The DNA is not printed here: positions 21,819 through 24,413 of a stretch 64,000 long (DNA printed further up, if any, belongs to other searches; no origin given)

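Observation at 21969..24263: Secreted GMC oxidoreductase, an enzyme class uncommon in apicomplexans: possible horizontal acquisition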

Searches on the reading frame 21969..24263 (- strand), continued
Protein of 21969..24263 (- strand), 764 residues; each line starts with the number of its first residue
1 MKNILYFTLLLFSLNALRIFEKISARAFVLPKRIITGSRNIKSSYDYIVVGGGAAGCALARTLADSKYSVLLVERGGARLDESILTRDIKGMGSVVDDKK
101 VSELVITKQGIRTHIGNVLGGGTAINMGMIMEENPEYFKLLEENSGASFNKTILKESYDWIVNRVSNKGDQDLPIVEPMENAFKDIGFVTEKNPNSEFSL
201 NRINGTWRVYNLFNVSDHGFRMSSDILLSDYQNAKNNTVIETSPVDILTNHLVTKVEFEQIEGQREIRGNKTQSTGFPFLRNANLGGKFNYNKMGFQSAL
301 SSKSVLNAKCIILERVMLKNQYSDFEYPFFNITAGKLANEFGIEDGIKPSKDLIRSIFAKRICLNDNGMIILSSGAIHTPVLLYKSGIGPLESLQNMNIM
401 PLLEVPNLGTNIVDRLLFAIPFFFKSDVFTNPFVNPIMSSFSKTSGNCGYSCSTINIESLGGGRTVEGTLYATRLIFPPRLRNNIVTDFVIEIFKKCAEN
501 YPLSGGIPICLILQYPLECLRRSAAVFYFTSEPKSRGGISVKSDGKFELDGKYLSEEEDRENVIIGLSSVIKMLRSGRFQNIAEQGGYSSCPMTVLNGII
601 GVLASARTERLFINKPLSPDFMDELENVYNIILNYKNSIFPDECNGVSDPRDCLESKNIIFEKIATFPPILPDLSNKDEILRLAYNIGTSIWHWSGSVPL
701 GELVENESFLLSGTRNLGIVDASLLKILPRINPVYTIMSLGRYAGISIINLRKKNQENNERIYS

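Call 12: list_cluster_members(proteins=[P0001, P0018, P0021, P0017, P0024])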
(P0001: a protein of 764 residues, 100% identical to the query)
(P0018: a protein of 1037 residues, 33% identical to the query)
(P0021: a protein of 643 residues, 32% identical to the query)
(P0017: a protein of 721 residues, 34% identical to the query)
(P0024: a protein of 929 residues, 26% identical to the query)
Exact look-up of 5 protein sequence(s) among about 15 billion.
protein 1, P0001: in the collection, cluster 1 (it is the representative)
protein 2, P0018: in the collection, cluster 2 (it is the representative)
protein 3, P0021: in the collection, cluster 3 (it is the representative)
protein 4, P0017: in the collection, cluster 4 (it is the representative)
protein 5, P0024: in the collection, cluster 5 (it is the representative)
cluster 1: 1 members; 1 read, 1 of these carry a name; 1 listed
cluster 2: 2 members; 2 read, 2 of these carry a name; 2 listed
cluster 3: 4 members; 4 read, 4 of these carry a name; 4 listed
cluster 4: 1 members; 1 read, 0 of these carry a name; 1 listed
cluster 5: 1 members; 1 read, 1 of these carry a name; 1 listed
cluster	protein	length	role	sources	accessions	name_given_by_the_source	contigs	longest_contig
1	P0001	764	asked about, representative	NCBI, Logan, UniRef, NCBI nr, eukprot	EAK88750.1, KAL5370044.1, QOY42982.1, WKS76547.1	hypothetical protein [Cryptosporidium parvum Iowa II] | Glucose-methanol-choline oxidoreductase N-terminal domain-containing protein n=2 ... | QOY42982.1 hypothetical protein CPATCC_000681 [Cryptosporidium parvum]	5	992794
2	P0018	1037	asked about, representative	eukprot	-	GHVS01108653.1.p1 GENE.GHVS01108653.1~~GHVS01108653.1.p1 ORF type:complete len:1038 ...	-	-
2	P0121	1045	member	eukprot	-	GHVS01108654.1.p1 GENE.GHVS01108654.1~~GHVS01108654.1.p1 ORF type:complete len:1046 ...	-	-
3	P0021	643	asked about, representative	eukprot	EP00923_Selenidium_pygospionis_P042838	GHVN01073927.1.p1 GENE.GHVN01073927.1~~GHVN01073927.1.p1 ORF type:complete len:644 ...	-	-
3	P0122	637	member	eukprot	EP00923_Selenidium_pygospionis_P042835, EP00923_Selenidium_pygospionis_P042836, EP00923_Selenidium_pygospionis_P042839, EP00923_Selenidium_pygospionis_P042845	GHVN01073923.1.p1 GENE.GHVN01073923.1~~GHVN01073923.1.p1 ORF type:complete len:638 ...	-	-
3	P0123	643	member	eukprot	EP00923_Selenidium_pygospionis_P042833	GHVN01073921.1.p1 GENE.GHVN01073921.1~~GHVN01073921.1.p1 ORF type:complete len:644 ...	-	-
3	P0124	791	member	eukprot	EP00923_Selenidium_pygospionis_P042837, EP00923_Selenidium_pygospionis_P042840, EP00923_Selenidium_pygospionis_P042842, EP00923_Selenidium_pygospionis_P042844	GHVN01073926.1.p1 GENE.GHVN01073926.1~~GHVN01073926.1.p1 ORF type:complete len:792 ...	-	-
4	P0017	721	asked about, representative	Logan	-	-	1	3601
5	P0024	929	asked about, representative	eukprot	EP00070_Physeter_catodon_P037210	XP_028344104.1 uncharacterized protein LOC112062824 [Physeter catodon]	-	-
